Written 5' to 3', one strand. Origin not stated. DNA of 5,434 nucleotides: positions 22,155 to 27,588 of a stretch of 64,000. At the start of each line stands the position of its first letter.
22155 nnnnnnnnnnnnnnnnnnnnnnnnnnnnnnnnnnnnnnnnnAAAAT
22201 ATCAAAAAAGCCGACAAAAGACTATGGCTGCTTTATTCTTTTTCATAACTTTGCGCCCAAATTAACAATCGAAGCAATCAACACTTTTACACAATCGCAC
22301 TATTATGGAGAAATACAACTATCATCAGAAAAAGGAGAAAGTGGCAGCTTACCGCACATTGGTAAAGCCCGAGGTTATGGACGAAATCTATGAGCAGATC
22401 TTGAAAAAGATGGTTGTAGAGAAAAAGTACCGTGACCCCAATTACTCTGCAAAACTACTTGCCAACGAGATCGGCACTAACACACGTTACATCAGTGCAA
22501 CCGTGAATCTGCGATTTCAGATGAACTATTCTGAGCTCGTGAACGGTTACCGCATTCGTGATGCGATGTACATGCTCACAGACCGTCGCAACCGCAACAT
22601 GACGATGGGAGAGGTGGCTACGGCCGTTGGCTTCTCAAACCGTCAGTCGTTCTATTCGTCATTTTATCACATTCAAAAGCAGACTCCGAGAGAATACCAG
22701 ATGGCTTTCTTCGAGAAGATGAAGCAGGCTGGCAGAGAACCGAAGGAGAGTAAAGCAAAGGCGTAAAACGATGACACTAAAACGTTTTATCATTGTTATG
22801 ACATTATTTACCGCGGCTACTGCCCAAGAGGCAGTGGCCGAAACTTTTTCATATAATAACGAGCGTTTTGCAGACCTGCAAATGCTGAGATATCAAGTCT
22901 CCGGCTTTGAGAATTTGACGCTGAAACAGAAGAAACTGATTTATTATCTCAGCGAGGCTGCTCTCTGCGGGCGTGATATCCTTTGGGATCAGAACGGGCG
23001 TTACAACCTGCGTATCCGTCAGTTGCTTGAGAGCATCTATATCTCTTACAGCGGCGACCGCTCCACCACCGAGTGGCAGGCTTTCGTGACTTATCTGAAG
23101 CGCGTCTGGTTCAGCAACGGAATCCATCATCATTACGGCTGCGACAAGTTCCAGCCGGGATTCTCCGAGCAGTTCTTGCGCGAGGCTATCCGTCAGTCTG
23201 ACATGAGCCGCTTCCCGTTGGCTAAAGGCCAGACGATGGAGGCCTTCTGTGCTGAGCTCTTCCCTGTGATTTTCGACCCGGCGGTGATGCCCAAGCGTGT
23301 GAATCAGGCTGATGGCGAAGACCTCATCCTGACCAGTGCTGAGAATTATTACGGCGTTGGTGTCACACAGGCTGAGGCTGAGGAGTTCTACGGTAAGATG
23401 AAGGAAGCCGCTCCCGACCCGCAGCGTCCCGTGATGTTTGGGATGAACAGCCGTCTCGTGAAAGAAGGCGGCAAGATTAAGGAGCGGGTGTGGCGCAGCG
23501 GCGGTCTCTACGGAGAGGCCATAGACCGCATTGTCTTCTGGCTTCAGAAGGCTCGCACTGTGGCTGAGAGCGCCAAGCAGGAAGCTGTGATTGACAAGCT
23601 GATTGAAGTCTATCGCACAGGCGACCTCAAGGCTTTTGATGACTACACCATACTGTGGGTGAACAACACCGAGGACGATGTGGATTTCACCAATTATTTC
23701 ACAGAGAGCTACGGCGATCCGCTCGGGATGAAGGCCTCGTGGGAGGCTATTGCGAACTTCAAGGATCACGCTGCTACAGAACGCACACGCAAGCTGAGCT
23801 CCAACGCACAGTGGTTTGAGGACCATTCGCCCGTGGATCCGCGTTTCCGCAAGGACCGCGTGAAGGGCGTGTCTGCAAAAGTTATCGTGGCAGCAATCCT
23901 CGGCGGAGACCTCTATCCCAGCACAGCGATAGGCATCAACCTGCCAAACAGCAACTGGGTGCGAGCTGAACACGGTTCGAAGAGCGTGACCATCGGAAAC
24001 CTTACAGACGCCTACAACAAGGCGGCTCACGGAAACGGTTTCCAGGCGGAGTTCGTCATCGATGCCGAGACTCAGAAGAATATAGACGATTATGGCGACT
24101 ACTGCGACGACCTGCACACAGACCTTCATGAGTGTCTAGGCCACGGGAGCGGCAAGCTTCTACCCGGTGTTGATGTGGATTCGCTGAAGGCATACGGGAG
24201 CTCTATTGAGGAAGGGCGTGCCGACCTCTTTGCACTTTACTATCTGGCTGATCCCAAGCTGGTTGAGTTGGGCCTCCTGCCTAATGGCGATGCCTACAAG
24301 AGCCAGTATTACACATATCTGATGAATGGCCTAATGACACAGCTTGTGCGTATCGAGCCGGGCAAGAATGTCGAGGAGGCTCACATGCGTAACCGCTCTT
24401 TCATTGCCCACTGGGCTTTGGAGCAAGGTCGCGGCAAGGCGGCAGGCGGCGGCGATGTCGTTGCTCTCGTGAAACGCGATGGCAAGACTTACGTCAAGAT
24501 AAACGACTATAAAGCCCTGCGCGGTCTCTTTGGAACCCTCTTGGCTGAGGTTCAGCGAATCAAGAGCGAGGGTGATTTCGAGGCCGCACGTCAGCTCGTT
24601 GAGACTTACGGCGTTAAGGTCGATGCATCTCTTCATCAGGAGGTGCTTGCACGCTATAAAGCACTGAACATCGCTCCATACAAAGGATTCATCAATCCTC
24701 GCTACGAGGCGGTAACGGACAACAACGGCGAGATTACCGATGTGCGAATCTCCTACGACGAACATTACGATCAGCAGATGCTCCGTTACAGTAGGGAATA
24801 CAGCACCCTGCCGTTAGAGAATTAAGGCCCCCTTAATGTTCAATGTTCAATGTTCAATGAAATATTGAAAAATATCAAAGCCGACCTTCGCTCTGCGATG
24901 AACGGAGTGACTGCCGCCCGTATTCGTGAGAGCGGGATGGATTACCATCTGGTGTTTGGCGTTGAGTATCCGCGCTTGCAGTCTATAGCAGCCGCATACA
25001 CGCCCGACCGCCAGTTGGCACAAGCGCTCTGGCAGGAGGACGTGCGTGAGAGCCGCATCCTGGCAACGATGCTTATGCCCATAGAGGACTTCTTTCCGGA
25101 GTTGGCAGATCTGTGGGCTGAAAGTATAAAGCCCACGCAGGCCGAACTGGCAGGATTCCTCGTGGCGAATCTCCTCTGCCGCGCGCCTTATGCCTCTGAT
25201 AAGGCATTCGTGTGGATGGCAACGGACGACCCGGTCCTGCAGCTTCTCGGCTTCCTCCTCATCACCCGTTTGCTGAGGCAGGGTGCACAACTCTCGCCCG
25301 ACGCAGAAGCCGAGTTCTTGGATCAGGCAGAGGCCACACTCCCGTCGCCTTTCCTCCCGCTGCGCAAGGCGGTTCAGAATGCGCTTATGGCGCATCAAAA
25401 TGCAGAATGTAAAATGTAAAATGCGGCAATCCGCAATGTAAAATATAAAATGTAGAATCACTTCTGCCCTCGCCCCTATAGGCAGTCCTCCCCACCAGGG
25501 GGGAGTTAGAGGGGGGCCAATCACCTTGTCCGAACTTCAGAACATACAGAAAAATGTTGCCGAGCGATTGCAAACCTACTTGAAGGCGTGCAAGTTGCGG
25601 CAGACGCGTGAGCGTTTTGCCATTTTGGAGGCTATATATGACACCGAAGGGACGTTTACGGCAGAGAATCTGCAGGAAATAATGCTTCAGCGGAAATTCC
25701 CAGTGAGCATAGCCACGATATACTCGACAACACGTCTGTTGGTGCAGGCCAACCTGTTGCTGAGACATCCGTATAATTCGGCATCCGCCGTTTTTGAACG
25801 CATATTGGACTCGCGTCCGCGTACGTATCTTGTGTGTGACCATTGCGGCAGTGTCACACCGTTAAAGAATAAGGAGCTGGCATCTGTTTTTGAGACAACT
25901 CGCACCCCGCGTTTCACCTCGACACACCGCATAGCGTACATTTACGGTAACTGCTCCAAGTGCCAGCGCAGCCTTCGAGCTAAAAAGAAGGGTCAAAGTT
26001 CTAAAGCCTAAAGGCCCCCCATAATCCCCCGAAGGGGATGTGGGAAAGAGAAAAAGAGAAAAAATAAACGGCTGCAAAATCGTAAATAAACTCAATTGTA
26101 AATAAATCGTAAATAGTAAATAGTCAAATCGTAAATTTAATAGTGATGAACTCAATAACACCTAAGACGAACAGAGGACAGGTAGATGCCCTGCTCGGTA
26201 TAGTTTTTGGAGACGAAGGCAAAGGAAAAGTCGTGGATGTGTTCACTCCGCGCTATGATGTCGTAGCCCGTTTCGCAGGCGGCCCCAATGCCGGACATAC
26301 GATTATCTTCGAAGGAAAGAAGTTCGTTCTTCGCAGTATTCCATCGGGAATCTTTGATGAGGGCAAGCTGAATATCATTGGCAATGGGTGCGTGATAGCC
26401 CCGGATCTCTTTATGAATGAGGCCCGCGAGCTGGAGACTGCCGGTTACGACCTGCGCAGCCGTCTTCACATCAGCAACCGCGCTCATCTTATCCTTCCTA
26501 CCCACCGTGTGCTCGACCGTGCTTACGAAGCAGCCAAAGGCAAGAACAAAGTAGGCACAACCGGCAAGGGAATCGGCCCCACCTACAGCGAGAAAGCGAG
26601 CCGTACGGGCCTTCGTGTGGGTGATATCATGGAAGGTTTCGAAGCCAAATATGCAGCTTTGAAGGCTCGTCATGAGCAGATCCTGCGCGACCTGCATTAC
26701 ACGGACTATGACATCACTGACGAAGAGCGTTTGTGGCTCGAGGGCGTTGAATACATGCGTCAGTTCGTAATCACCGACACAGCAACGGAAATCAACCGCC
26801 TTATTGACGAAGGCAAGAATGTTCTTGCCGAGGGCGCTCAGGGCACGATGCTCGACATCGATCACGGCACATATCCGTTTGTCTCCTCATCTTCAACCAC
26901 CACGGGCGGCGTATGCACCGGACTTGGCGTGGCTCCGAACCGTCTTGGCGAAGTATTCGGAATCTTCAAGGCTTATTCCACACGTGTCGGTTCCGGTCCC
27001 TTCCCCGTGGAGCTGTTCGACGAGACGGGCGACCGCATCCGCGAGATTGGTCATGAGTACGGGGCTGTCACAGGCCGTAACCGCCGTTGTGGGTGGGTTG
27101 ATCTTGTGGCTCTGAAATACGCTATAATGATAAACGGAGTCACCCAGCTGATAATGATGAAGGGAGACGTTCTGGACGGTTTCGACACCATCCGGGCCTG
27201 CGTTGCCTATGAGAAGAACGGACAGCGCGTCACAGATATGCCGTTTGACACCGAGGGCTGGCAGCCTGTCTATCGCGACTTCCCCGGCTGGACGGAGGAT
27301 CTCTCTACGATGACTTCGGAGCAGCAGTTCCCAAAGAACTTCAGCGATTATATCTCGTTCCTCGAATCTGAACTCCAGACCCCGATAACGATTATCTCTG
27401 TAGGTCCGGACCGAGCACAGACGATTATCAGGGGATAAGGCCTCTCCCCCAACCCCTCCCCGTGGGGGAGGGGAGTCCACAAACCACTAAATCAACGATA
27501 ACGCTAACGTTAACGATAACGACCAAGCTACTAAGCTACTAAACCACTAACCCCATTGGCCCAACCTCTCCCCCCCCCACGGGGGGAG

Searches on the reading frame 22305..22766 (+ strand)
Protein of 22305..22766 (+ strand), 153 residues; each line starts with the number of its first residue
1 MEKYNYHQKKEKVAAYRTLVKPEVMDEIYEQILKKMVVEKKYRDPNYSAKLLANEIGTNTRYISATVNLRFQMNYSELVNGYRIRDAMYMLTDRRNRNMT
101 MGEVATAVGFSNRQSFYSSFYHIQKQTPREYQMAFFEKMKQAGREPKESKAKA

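Call 85: search_protein_families(library=pfam, proteins=[window:22305-22766:+], max_evalue=0.0001)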
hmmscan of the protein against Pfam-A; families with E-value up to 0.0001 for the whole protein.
window:22305-22766:+ (153 aa): 2 families
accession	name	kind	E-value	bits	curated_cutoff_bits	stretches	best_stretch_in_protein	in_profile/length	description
PF12833.13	HTH_18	-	9.6e-13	48.7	33.6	1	52-132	1-78/80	Helix-turn-helix domain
PF00165.29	HTH_AraC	-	3.7e-05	24.2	26.6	1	97-132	7-41/42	Bacterial regulatory helix-turn-helix proteins, AraC family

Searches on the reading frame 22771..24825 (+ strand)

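Call 76: search_protein_families(library=pfam, proteins=[window:22771-24825:+], max_evalue=0.0001)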
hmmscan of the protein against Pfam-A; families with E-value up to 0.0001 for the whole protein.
window:22771-24825:+ (684 aa): 1 family
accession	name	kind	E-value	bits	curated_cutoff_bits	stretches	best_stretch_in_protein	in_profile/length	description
PF03571.21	Peptidase_M49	-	3.5e-41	141.7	21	2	243-464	97-309/548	Peptidase family M49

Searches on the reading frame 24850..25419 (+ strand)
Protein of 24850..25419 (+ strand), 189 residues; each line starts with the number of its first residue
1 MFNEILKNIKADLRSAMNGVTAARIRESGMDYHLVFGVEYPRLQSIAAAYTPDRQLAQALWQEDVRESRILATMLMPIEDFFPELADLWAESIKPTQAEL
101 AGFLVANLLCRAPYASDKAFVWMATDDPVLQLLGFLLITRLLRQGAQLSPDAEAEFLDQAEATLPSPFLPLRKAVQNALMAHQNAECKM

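Call 12: search_protein_families(library=pfam, proteins=[window:24850-25419:+])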
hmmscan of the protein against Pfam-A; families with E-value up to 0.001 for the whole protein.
window:24850-25419:+ (189 aa): 1 family
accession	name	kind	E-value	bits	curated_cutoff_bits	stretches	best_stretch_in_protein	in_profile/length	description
PF08713.17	DNA_alkylation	-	5.4e-08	33.2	21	1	9-179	1-179/213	DNA alkylation repair enzyme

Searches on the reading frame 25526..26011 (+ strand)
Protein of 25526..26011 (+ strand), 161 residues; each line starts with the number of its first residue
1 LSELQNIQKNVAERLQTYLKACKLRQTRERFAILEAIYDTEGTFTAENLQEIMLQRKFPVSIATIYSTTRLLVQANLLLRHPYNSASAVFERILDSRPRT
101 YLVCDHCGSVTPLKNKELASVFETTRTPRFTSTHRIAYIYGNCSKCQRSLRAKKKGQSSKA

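Call 12: search_protein_families(library=pfam, proteins=[window:25526-26011:+])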
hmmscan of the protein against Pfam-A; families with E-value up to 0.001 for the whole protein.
window:25526-26011:+ (161 aa): 1 family
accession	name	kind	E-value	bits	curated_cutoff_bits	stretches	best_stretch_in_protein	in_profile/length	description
PF01475.25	FUR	-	6.2e-16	59.1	23.1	1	24-124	4-104/121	Ferric uptake regulator family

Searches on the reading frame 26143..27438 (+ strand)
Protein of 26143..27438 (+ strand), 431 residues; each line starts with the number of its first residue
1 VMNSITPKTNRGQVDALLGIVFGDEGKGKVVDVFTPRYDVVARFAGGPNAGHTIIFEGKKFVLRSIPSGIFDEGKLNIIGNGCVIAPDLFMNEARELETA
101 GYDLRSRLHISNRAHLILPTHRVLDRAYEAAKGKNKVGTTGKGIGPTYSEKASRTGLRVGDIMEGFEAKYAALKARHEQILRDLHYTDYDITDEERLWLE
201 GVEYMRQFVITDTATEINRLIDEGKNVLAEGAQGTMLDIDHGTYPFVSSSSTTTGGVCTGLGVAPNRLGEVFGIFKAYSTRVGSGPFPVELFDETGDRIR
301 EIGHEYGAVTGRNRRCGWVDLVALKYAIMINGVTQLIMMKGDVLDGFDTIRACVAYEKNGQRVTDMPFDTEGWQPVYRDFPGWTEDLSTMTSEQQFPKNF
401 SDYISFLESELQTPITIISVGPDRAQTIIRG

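Call 13: search_protein_families(library=pfam, proteins=[window:26143-27438:+])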
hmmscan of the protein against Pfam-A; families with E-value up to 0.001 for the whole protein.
window:26143-27438:+ (431 aa): 1 family
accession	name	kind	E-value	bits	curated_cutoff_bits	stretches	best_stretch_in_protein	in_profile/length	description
PF00709.27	Adenylsucc_synt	-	1.4e-165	551.5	27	1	17-428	2-416/416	Adenylosuccinate synthetase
